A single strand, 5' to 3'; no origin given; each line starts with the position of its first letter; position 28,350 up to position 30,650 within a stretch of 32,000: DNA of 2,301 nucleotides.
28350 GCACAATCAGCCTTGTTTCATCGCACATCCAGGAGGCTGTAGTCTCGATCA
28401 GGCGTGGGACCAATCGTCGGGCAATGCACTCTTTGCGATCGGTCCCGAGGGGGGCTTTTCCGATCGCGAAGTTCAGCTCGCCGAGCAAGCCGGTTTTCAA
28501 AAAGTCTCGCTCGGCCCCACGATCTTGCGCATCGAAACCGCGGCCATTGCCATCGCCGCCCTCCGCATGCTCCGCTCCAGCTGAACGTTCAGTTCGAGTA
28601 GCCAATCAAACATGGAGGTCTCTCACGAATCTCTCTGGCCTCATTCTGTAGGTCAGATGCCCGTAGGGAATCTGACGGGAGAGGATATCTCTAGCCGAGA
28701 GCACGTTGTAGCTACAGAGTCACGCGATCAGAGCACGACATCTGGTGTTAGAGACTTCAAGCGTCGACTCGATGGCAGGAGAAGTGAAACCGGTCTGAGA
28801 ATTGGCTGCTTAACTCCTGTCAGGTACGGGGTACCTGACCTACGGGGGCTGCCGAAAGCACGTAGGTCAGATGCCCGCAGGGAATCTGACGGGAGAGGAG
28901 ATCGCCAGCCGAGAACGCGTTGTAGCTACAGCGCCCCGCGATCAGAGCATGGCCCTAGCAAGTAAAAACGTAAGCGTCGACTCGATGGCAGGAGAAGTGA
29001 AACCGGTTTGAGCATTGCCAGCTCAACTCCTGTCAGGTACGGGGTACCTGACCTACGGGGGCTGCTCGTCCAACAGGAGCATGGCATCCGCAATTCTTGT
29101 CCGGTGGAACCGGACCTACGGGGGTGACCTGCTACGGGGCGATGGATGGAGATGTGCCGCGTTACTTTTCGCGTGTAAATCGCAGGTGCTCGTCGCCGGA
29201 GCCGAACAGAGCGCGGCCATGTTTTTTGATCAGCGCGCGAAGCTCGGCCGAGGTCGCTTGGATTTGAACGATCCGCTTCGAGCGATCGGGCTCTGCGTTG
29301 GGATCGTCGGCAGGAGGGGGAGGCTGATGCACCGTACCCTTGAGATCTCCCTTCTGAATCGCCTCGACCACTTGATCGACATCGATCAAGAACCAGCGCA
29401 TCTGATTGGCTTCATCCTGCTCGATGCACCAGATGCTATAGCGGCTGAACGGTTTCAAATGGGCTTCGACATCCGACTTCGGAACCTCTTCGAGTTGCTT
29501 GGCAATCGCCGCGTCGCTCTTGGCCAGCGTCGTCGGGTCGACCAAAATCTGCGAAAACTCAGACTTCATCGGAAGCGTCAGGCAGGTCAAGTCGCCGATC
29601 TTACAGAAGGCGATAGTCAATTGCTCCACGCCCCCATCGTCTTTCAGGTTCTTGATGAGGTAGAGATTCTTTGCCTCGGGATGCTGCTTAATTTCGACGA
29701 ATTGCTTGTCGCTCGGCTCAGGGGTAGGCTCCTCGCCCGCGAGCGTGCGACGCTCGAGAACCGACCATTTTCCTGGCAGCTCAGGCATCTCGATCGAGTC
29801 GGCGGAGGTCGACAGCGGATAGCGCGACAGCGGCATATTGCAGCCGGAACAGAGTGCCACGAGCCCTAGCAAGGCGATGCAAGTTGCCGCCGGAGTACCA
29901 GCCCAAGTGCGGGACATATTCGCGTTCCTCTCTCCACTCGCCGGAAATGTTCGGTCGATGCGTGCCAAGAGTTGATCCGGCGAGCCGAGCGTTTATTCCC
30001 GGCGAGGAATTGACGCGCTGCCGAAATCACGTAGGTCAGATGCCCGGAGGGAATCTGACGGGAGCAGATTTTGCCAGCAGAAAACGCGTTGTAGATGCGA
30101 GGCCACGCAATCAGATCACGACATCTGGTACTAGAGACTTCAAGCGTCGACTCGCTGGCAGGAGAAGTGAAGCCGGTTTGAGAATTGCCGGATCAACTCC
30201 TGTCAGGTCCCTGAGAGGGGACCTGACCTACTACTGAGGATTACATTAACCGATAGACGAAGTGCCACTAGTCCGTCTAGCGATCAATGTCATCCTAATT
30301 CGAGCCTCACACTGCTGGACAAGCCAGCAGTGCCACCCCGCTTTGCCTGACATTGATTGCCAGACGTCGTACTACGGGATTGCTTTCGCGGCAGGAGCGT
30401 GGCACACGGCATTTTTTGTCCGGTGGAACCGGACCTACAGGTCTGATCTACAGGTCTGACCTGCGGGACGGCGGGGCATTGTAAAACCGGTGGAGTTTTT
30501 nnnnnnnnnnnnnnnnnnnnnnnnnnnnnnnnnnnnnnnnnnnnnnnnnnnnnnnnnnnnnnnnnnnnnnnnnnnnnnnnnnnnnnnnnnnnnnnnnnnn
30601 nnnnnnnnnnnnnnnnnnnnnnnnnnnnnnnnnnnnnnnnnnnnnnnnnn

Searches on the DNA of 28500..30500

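Call 73: search_rna_families(source=window, start=28500, end=30500, threshold=evalue, max_evalue=1)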
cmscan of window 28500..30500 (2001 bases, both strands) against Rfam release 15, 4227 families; matches with E-value up to 1: 1.
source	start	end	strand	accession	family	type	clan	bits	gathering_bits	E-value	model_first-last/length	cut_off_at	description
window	30362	30500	-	RF01478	rli47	Gene; sRNA;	-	14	200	0.61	368-508/508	5'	Listeria sRNA rli47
